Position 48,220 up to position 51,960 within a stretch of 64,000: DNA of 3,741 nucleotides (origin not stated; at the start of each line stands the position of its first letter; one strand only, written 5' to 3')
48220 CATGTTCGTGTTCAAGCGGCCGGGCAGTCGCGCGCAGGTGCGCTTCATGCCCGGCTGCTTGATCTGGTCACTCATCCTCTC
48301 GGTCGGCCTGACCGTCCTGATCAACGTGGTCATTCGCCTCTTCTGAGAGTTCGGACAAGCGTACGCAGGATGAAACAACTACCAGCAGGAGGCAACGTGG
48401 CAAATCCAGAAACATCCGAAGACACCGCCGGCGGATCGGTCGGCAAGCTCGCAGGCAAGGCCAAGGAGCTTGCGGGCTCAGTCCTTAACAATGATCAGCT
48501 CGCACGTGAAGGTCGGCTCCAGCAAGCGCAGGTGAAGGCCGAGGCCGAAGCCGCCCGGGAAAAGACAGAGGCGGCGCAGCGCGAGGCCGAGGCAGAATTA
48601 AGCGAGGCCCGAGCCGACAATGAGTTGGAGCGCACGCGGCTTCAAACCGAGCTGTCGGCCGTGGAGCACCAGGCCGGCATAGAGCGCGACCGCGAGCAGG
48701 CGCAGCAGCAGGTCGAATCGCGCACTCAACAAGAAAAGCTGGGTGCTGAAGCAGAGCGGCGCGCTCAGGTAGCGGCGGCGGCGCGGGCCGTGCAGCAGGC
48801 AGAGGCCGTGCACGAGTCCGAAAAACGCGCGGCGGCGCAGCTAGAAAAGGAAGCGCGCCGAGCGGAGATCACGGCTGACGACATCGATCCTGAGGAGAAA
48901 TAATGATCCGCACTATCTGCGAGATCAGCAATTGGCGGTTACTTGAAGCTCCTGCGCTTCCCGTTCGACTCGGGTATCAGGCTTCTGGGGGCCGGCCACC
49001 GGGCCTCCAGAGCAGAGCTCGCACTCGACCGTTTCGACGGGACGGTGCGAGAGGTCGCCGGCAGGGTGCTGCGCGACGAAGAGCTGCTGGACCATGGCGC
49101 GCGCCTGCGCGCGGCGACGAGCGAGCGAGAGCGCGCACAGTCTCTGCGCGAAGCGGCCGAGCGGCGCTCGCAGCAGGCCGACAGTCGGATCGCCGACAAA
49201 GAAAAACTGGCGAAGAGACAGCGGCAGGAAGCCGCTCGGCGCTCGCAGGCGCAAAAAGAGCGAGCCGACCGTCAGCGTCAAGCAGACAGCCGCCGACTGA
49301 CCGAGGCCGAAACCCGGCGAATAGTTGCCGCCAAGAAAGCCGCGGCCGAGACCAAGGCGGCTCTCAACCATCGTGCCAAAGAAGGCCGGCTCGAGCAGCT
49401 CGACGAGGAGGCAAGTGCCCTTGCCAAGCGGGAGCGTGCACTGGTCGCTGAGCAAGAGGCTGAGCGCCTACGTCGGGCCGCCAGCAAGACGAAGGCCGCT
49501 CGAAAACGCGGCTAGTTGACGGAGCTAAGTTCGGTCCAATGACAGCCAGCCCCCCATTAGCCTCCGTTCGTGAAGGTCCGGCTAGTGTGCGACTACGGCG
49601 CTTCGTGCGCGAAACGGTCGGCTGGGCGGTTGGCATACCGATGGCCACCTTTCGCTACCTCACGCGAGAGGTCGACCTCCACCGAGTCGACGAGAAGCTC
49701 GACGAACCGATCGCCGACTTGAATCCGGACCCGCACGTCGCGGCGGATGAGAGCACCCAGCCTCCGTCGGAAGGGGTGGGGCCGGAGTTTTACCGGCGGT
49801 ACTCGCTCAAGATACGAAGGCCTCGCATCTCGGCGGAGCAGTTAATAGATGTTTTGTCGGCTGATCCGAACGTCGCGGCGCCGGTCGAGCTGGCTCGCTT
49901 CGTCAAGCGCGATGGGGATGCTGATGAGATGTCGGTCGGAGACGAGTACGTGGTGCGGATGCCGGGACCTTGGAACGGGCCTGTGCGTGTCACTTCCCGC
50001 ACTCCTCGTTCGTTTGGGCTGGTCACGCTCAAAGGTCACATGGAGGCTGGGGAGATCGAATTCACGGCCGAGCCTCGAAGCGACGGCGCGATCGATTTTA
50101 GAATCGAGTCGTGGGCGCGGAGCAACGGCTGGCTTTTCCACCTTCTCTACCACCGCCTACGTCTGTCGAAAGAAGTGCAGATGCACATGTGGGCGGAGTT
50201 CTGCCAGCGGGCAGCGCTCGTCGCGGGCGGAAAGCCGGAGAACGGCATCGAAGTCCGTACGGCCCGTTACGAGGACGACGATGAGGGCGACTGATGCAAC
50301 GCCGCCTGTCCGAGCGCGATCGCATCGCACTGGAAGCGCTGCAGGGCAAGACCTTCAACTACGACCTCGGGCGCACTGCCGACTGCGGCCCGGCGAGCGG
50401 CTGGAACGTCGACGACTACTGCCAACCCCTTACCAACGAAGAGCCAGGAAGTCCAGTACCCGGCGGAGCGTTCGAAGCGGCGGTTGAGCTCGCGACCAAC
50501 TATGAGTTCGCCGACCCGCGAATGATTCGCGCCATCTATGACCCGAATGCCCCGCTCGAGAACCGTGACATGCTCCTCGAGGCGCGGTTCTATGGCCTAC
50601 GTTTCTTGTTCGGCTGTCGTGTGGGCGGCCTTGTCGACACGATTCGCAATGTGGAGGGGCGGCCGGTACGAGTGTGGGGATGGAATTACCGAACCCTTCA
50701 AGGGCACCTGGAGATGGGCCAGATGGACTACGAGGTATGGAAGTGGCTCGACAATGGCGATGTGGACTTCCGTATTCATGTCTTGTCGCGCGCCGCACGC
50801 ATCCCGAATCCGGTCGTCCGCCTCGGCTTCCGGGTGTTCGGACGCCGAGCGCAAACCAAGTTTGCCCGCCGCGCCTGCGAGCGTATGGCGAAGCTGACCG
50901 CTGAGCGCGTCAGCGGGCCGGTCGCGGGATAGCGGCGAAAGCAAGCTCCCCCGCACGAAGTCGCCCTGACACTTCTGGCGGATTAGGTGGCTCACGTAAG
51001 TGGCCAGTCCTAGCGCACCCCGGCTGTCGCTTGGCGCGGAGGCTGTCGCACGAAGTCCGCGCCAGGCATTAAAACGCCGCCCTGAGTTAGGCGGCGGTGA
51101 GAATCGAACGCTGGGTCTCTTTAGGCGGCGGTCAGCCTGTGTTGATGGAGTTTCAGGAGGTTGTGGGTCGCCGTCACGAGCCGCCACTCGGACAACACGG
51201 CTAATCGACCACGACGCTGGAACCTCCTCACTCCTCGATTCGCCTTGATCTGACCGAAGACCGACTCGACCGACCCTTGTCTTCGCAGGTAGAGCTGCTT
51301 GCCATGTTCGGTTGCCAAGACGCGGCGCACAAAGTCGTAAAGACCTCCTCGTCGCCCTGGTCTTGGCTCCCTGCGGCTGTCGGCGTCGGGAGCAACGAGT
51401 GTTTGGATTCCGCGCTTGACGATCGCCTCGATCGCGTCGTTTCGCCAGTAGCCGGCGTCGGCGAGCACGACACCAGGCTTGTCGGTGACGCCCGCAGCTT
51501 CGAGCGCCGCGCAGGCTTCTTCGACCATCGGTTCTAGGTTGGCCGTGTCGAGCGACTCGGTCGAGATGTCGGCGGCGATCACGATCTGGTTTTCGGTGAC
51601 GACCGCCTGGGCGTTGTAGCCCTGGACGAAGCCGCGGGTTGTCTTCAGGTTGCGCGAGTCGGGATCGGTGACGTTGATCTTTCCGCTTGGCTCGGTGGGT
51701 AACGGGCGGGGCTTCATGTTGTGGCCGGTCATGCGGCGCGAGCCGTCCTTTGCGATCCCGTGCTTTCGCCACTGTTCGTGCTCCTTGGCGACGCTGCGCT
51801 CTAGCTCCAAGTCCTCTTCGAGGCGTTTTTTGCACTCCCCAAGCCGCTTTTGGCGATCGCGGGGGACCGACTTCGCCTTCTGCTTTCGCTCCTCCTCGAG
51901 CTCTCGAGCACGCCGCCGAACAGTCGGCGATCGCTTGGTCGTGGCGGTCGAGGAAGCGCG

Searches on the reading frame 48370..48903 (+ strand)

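Call 51: search_protein_families(library=pfam, proteins=[window:48370-48903:+], max_evalue=0.001)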
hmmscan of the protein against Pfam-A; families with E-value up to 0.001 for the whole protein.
window:48370-48903:+ (177 aa): 1 family
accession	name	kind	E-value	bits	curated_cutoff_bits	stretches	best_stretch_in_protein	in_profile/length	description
PF05532.17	CsbD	-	2.7e-05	24.4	40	1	19-65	2-48/53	CsbD-like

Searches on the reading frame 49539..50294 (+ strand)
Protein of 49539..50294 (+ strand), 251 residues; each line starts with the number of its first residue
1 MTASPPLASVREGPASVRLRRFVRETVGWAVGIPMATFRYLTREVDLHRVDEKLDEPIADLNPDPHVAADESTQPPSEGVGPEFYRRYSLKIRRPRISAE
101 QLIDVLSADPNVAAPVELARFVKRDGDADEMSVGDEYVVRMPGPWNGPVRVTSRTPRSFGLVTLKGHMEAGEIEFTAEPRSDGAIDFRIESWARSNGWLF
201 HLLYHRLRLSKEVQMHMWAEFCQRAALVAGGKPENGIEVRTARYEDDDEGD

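Call 35: search_protein_families(library=pfam, proteins=[window:49539-50294:+], max_evalue=0.001)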
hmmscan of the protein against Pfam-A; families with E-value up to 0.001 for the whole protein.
window:49539-50294:+ (251 aa): 1 family
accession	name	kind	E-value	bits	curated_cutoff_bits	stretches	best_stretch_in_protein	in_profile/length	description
PF09348.15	DUF1990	-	3.5e-11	43.9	23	1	124-218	52-151/157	Domain of unknown function (DUF1990)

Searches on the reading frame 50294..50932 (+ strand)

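Call 35: search_protein_families(library=pfam, proteins=[window:50294-50932:+], max_evalue=0.001)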
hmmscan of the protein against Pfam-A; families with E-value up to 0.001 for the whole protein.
window:50294-50932:+ (212 aa): 1 family
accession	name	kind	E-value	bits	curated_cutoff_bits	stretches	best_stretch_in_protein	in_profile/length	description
PF09348.15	DUF1990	-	5.5e-24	85.5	23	1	28-193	8-153/157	Domain of unknown function (DUF1990)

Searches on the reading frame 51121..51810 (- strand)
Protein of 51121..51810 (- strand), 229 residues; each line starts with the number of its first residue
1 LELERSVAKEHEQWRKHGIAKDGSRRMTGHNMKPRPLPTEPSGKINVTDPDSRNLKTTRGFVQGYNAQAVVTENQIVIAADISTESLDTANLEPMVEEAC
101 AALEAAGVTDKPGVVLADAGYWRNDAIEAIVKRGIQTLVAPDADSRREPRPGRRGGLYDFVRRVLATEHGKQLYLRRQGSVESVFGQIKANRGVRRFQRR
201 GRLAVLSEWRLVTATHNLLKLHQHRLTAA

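Call 51: search_protein_families(library=pfam, proteins=[window:51121-51810:-], max_evalue=0.001)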
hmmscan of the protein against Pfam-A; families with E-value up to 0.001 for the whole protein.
window:51121-51810:- (229 aa): 2 families
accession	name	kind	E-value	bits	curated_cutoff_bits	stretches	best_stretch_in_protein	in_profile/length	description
PF01609.27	DDE_Tnp_1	-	3.9e-13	50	23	1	51-218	10-200/200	Transposase DDE domain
PF13751.12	DDE_Tnp_1_6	-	6e-12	46.4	25.1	1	161-222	64-125/125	Transposase DDE domain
